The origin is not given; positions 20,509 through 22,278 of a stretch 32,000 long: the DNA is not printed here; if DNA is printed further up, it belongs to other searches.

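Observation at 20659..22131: Single-polypeptide fusion of a degenerate EAL domain to a GT26 (WecB/TagA/CpsF) glycosyltransferase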

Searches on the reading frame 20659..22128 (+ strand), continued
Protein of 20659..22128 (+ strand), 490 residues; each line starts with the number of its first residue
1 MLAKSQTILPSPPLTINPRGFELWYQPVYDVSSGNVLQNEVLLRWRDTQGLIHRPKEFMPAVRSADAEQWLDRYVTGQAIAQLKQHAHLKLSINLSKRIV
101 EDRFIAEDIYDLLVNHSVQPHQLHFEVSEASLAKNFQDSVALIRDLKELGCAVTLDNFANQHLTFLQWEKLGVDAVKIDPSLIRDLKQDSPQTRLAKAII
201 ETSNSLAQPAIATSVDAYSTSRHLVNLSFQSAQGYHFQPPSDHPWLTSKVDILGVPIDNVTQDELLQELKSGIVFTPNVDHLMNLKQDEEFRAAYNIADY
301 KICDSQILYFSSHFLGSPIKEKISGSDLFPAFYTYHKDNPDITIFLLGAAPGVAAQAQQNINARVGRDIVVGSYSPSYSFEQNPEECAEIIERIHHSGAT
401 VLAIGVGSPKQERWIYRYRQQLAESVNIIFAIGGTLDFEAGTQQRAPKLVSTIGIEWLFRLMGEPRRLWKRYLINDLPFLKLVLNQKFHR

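Call 38: predict_structure(alignment_id=A1)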
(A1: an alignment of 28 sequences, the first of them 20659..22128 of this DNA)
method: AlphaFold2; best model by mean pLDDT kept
length: 490 residues; sequences in the alignment: 28
mean_pLDDT: 88.6   pTM: 0.85
mean pLDDT of the five models: 88.6, 87.0, 86.8, 86.0, 85.4
residues with pLDDT >= 90: 297; 70-90: 160; 50-70: 26; < 50: 7
segments of 3 or more residues with pLDDT < 50: 1-7
pLDDT, mean of each block of 10 residues (from residue 1): 45 76 95 94 91 91 91 95 93 94 91 95 97 93 96 97 96 96 79 91 95 86 83 92 92 90 92 89 85 91 88 89 88 95 94 93 96 92 93 95 91 92 91 86 75 68 69 75 81
secondary structure, 60 per line:
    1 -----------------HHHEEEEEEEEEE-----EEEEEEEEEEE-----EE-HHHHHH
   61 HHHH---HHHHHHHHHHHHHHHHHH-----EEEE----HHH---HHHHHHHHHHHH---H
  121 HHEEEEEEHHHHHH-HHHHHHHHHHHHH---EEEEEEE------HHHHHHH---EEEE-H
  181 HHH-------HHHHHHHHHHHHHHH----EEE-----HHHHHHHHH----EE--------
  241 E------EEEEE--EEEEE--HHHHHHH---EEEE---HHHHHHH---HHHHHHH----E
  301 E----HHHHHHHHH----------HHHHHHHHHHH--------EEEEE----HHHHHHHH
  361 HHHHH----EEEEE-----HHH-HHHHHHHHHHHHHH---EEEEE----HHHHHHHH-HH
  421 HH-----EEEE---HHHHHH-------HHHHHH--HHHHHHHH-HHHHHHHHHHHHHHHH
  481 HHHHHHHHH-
elements in order: E21-30 E36-46 H55-64 H68-85 E91-94 H105-116 E123-128 H129-134 H136-148 E152-158 H165-171 E175-178 H180-183 H191-205 E210-212 H218-226 E248-252 E255-259 H262-268 E272-275 H279-285 H289-295 H306-314 H325-335 E344-348 H353-365 E370-374 H384-397 E401-405 H410-417 H419-422 E428-431 H435-440 H448-453 H456-463 H465-489

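Call 41: search_protein_representatives(protein=window:20659-22128:+)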
Query: 490 residues. Proteins with E-value up to 0.001 (for the whole library): 166782; up to 1e-10: 80858; up to 1e-30: 459. The best 150 are listed.
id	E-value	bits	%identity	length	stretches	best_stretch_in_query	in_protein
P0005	8.5e-270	912.0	80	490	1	1-490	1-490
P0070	6.7e-135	467.1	51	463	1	12-486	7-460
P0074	4.8e-129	447.8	45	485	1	14-488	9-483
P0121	1.0e-91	324.8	61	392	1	248-488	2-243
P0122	3.0e-89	316.6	59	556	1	248-488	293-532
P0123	2.7e-88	313.5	51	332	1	206-488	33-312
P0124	4.1e-86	306.3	58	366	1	247-488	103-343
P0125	1.6e-84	301.1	55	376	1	246-489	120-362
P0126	1.8e-84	300.8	56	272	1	248-488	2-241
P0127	2.2e-84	300.5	55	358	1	244-489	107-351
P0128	3.1e-84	300.1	38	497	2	252-484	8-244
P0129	6.1e-84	299.1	56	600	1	248-489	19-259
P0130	2.0e-83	297.4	55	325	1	249-488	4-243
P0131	2.6e-83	297.0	56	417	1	248-489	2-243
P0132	4.4e-81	289.7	55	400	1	248-489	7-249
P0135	4.6e-79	283.0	56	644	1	252-488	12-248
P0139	1.5e-69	251.7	50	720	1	222-490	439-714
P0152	7.5e-54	199.9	35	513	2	240-488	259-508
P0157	4.3e-52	194.1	34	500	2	250-488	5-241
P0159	3.0e-51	191.3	34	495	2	250-483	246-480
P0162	3.0e-50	188.0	30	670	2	270-480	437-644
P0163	8.1e-49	183.3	34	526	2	271-483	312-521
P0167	1.7e-48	182.2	32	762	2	249-485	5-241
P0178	2.0e-45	172.1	43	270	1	17-242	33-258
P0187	3.7e-44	167.9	34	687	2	272-483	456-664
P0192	1.3e-43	166.1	43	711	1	20-251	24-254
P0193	1.8e-43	165.6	31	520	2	263-479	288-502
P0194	2.0e-43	165.5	29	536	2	310-487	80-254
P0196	3.1e-43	164.9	30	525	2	281-489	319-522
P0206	2.1e-42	162.1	32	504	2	270-486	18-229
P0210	4.1e-42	161.2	33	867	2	337-488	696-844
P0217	2.6e-41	158.5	40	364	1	18-250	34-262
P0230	1.0e-40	156.6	39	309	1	20-249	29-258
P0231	1.4e-40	156.2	44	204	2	251-382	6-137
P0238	5.0e-40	154.3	31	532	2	270-475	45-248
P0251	1.5e-39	152.7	37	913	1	20-250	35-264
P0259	3.9e-39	151.4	38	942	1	19-250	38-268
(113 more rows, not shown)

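Call 42: fold_search(model_id=the predicted structure, library=pdb)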
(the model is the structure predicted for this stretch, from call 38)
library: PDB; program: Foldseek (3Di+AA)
matches with E <= 10: 1580; with E <= 0.001: 130
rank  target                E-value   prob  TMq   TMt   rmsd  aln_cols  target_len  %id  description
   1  5xgb                  3.0e-18  1.00  0.43  0.39   2.2       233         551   26  Crystal structure of the PAS-GGDEF-EAL domain of PA0861 from Pseudomonas aeruginosa (released 2017-12-20)
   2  8pps_B                3.2e-18  1.00  0.43  0.82   2.3       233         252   26  Dimeric RbdA EAL, in apo state (released 2024-05-15)
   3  5m1t_B                7.9e-18  1.00  0.43  0.92   1.6       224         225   24  PaMucR Phosphodiesterase, c-di-GMP complex (released 2017-03-01)
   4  4rni_A                9.3e-18  1.00  0.44  0.82   1.9       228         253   27  PaMorA dimeric phosphodiesterase. apo form (released 2014-11-19)
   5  5m3c_B                1.1e-17  1.00  0.44  0.50   2.0       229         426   25  Structure of the hybrid domain (GGDEF-EAL) of PA0575 from Pseudomonas aeruginosa PAO1 at 2.8 Ang. with GTP and Ca2+ bo (released 2017-12-20)
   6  5m1t_A                1.2e-17  1.00  0.43  0.84   2.1       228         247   24  PaMucR Phosphodiesterase, c-di-GMP complex (released 2017-03-01)
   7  3hv8                  1.3e-17  1.00  0.44  0.86   1.9       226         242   27  Crystal structure of FimX EAL domain from Pseudomonas aeruginosa bound to c-di-GMP (released 2009-08-18)
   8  4rni_B                1.5e-17  1.00  0.44  0.82   1.9       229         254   27  PaMorA dimeric phosphodiesterase. apo form (released 2014-11-19)
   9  4rnh                  1.8e-17  1.00  0.44  0.50   2.0       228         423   26  PaMorA tandem diguanylate cyclase - phosphodiesterase, c-di-GMP complex (released 2014-11-19)
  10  5xge                  2.2e-17  1.00  0.43  0.39   2.3       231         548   27  Crystal structure of the PAS-GGDEF-EAL domain of PA0861 from Pseudomonas aeruginosa in complex with cyclic di-GMP (released 2017-12-20)
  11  3hv9                  2.9e-17  1.00  0.44  0.81   1.9       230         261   27  Crystal structure of FimX EAL domain from Pseudomonas aeruginosa (released 2009-08-18)
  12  8pps_A                3.0e-17  1.00  0.43  0.83   2.3       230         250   26  Dimeric RbdA EAL, in apo state (released 2024-05-15)
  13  4rnj_A                3.0e-17  1.00  0.43  0.82   2.1       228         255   27  PaMorA phosphodiesterase domain, apo form (released 2014-11-19)
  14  5xgd                  4.0e-17  1.00  0.42  0.38   2.4       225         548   27  Crystal structure of the PAS-GGDEF-EAL domain of PA0861 from Pseudomonas aeruginosa in complex with GTP (released 2017-12-20)
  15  8arv_B                4.2e-17  1.00  0.43  0.80   2.4       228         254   24  Structure of the EAL domain of BifA from Pseudomonas aeruginosa (released 2023-04-12)
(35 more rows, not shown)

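Call 43: search_protein_families(library=pfam, proteins=[P0128, P0152, P0157, P0159, P0162, P0163, P0167, P0187, P0193, P0194], max_evalue=0.00001)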
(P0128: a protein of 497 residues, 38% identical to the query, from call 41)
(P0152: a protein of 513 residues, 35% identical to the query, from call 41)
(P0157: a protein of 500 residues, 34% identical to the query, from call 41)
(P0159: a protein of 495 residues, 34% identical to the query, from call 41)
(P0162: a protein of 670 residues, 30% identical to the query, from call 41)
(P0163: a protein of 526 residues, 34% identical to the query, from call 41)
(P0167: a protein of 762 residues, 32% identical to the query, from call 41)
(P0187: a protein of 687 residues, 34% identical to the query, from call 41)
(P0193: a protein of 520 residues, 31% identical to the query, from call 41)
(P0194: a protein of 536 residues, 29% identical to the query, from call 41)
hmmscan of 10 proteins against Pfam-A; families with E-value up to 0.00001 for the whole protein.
P0128 (497 aa): 1 family
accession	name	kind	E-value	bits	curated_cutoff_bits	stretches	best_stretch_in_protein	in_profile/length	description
PF03808.19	Glyco_tran_WecG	-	2.4e-130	431.3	27.4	2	314-482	2-168/168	Glycosyl transferase WecG/TagA/CpsF family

P0152 (513 aa): 1 family
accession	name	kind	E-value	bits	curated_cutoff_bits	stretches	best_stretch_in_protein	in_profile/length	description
PF03808.19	Glyco_tran_WecG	-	5.3e-123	407.5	27.4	2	61-230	1-168/168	Glycosyl transferase WecG/TagA/CpsF family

P0157 (500 aa): 1 family
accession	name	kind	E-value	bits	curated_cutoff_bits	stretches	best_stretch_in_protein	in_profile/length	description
PF03808.19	Glyco_tran_WecG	-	2.6e-129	428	27.4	2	60-223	1-164/168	Glycosyl transferase WecG/TagA/CpsF family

P0159 (495 aa): 1 family
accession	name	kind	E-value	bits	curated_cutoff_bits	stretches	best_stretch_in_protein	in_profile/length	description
PF03808.19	Glyco_tran_WecG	-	2.9e-120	398.6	27.4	2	48-213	4-168/168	Glycosyl transferase WecG/TagA/CpsF family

P0162 (670 aa): 2 families
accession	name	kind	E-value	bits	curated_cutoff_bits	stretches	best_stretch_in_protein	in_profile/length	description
PF03808.19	Glyco_tran_WecG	-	5.5e-85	283.8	27.4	2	465-636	1-168/168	Glycosyl transferase WecG/TagA/CpsF family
PF04892.17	VanZ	-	8.3e-14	52.7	30.1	1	259-391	2-125/126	VanZ like family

P0163 (526 aa): 1 family
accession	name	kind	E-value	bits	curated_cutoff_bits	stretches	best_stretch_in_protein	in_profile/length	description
PF03808.19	Glyco_tran_WecG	-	5e-100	332.7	27.4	2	339-510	1-168/168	Glycosyl transferase WecG/TagA/CpsF family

P0167 (762 aa): 3 families
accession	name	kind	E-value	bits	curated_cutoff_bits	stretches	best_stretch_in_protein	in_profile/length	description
PF03808.19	Glyco_tran_WecG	-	1.4e-105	350.8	27.4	2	64-228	4-168/168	Glycosyl transferase WecG/TagA/CpsF family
PF01740.26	STAS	-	3.3e-31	107.6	22.6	2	653-736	16-97/106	STAS domain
PF13466.11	STAS_2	-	2.1e-23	82.7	29.2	2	654-732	5-79/80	STAS domain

P0187 (687 aa): 2 families
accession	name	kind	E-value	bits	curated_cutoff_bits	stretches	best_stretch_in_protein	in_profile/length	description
PF03808.19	Glyco_tran_WecG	-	3.6e-77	258.3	27.4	2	482-653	1-168/168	Glycosyl transferase WecG/TagA/CpsF family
PF04892.17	VanZ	-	4.2e-13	50.4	30.1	1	269-404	4-125/126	VanZ like family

P0193 (520 aa): 1 family
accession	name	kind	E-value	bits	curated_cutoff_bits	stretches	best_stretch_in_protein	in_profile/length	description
PF03808.19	Glyco_tran_WecG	-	1.8e-92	308.1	27.4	2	324-494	2-168/168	Glycosyl transferase WecG/TagA/CpsF family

P0194 (536 aa): 1 family
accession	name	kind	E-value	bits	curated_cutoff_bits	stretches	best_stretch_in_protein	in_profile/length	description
PF03808.19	Glyco_tran_WecG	-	5.5e-112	371.6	27.4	2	68-239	1-168/168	Glycosyl transferase WecG/TagA/CpsF family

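Call 44: search_protein_families(library=pfam, proteins=[P0178, P0192, P0217, P0230, P0251, P0259, P0122, P0129, P0139, P0135], max_evalue=0.00001)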
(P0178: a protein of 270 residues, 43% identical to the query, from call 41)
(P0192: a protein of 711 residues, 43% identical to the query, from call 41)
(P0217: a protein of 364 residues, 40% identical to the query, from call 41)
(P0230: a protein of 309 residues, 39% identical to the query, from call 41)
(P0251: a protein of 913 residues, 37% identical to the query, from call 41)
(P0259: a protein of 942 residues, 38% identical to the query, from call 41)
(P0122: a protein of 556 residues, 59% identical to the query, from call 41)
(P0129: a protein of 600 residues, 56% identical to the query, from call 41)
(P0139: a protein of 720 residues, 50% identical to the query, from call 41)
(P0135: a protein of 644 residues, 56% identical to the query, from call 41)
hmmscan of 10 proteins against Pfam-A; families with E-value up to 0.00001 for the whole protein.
P0178 (270 aa): 1 family
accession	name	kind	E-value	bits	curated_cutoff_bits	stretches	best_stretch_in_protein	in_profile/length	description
PF00563.25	EAL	-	8.4e-47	160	31.3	1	32-256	8-236/236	EAL domain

P0192 (711 aa): 3 families
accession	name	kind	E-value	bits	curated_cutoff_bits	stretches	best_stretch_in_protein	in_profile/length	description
PF00563.25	EAL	-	1.5e-47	162.4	31.3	1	18-243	6-236/236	EAL domain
PF13437.12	HlyD_3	-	9.3e-14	52.5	22.2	1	567-641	2-78/106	HlyD family secretion protein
PF16576.10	HlyD_D23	-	3.8e-12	46.4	30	1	505-641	77-186/214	Barrel-sandwich domain of CusB or HlyD membrane-fusion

P0217 (364 aa): 1 family
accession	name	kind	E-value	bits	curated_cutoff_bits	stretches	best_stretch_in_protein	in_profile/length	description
PF00563.25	EAL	-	4.2e-47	160.9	31.3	1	32-252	8-236/236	EAL domain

P0230 (309 aa): 1 family
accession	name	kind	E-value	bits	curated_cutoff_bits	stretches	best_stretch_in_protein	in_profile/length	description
PF00563.25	EAL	-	2.9e-53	181.1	31.3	1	28-248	11-235/236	EAL domain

P0251 (913 aa): 3 families
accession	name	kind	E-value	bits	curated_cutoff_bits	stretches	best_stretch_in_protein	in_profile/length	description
PF00563.25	EAL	-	2.3e-45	155.3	31.3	1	32-254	9-236/236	EAL domain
PF13437.12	HlyD_3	-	1.1e-09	39.4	22.2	1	720-801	2-84/106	HlyD family secretion protein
PF16576.10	HlyD_D23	-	3.3e-08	33.5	30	1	640-795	48-187/214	Barrel-sandwich domain of CusB or HlyD membrane-fusion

P0259 (942 aa): 3 families
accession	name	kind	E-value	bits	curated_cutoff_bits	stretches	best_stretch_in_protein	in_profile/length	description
PF00563.25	EAL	-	6.2e-50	170.2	31.3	1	32-256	5-234/236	EAL domain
PF13437.12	HlyD_3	-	1.1e-13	52.3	22.2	1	747-832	2-85/106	HlyD family secretion protein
PF16576.10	HlyD_D23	-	2.4e-07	30.7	30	1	699-822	66-187/214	Barrel-sandwich domain of CusB or HlyD membrane-fusion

P0122 (556 aa): 2 families
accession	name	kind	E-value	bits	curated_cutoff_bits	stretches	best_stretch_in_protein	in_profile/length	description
PF02397.22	Bac_transf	-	7.3e-62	208.5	27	1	84-270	1-178/179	Bacterial sugar transferase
PF03808.19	Glyco_tran_WecG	-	4.6e-59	199.4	27.4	1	343-516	1-168/168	Glycosyl transferase WecG/TagA/CpsF family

P0129 (600 aa): 4 families
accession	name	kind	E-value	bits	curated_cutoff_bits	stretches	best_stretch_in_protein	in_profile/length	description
PF02397.22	Bac_transf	-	5.4e-62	208.9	27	1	405-590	1-177/179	Bacterial sugar transferase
PF03808.19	Glyco_tran_WecG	-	1.1e-53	182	27.4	1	69-243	1-168/168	Glycosyl transferase WecG/TagA/CpsF family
PF01740.26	STAS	-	2.2e-13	50.3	22.6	1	287-381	7-100/106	STAS domain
PF13466.11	STAS_2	-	2.7e-07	31.1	29.2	1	295-375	3-80/80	STAS domain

P0139 (720 aa): 4 families
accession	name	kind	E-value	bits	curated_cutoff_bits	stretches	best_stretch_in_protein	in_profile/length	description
PF03808.19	Glyco_tran_WecG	-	1.1e-43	149.3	27.4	1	519-696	2-168/168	Glycosyl transferase WecG/TagA/CpsF family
PF04101.22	Glyco_tran_28_C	-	5.6e-14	53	22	1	1-136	1-138/166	Glycosyltransferase family 28 C-terminal domain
PF08660.17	Alg14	-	3.2e-12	47.2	27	1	228-313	78-166/171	Oligosaccharide biosynthesis protein Alg14 like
PF01740.26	STAS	-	3.1e-08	33.8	22.6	1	358-423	24-90/106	STAS domain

P0135 (644 aa): 5 families
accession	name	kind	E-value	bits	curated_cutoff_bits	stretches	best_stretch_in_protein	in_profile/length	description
PF03808.19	Glyco_tran_WecG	-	1.6e-57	194.4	27.4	1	59-232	1-168/168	Glycosyl transferase WecG/TagA/CpsF family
PF00534.26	Glycos_transf_1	-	4.1e-42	144.1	26.4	1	442-607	5-171/172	Glycosyl transferases group 1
PF13692.12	Glyco_trans_1_4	-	2e-36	125.8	27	1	454-594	3-142/142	Glycosyl transferases group 1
PF20706.3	GT4-conflict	-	1.5e-08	34.4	26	1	438-570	181-323/385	Family 4 Glycosyltransferase in conflict systems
PF13439.12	Glyco_transf_4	-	5.3e-08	33.5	28.5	1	313-438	41-167/170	Glycosyltransferase Family 4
